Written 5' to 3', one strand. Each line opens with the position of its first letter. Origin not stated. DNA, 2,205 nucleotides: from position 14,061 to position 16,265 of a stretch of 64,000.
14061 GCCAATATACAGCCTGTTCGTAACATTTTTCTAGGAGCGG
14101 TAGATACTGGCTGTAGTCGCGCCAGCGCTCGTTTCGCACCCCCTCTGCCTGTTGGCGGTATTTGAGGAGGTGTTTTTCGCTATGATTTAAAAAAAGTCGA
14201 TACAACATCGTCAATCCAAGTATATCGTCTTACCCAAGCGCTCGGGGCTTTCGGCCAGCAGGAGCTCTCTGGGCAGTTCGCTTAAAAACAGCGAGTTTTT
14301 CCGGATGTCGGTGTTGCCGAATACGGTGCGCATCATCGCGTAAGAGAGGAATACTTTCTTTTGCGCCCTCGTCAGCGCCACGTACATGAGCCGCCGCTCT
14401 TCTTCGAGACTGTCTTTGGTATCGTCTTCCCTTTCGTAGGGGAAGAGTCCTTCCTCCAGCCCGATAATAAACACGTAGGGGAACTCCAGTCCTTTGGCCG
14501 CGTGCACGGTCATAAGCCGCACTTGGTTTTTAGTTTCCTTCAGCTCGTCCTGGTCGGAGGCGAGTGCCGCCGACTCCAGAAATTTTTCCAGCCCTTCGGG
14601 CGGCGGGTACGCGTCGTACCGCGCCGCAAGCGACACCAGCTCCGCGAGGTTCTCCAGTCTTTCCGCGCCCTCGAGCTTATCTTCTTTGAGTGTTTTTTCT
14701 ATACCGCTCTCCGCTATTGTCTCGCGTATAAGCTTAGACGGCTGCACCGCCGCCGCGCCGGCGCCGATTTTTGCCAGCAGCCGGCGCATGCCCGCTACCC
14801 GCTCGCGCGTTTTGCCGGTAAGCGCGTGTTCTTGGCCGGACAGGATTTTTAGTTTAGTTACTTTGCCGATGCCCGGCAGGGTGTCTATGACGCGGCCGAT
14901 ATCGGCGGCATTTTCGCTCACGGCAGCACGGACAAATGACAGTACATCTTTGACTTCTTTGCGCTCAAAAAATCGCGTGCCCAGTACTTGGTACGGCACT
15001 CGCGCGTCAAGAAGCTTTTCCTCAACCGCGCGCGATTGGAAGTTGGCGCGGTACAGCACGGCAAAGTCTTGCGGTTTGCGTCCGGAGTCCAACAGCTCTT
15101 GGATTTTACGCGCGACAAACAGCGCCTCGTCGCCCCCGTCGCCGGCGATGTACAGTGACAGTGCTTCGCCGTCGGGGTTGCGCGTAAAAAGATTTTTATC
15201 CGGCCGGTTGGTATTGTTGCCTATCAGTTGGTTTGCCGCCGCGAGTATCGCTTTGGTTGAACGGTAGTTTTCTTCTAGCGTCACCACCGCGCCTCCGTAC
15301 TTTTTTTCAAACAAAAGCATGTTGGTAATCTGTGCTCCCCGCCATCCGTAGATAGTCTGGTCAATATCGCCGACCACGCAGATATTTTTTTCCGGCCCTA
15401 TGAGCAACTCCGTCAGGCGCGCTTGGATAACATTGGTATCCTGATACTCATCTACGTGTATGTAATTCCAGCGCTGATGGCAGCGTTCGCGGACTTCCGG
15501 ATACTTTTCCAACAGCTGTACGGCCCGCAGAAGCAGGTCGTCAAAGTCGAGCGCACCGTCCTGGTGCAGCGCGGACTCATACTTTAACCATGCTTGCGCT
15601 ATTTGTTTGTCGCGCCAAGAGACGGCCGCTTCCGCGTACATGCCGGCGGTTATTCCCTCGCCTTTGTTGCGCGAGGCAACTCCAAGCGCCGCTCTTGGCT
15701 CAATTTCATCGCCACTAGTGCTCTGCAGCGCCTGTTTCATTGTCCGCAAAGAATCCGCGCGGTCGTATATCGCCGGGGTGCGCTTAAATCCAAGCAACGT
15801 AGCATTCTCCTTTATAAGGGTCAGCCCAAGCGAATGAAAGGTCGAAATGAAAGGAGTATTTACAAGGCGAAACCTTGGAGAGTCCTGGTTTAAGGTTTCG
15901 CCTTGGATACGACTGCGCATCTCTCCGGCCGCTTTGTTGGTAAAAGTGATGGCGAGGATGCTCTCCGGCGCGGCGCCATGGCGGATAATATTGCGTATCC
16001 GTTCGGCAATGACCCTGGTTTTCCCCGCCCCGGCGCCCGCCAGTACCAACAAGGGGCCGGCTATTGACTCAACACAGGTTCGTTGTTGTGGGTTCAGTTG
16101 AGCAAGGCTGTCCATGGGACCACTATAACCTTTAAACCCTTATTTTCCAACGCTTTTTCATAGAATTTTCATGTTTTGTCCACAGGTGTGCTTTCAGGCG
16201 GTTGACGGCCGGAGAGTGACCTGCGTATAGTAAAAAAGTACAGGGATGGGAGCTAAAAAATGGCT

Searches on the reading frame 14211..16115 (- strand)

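Call 64: search_protein_families(library=pfam, proteins=[window:14211-16115:-], max_evalue=0.00001)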
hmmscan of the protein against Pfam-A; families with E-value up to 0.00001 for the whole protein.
window:14211-16115:- (634 aa): 6 families
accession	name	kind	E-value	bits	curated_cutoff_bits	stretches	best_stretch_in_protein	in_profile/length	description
PF00580.27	UvrD-helicase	-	4.2e-76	256.6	23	1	7-273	1-270/271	UvrD/REP helicase N-terminal domain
PF13361.12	UvrD_C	-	3e-67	228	25.6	1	278-593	1-348/350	UvrD-like helicase C-terminal domain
PF13245.12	AAA_19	-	1.1e-20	74.6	25.1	1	19-257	11-132/134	AAA domain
PF13538.12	UvrD_C_2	-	6.2e-12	45.6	27.4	1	532-590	2-51/52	UvrD-like helicase C-terminal domain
PF01443.25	Viral_helicase1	-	1.6e-07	31.8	21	0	526-588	173-224/228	Viral superfamily 1 RNA helicase core domain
PF13604.12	AAA_30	-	9.9e-06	25.9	27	0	6-76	1-74/191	AAA domain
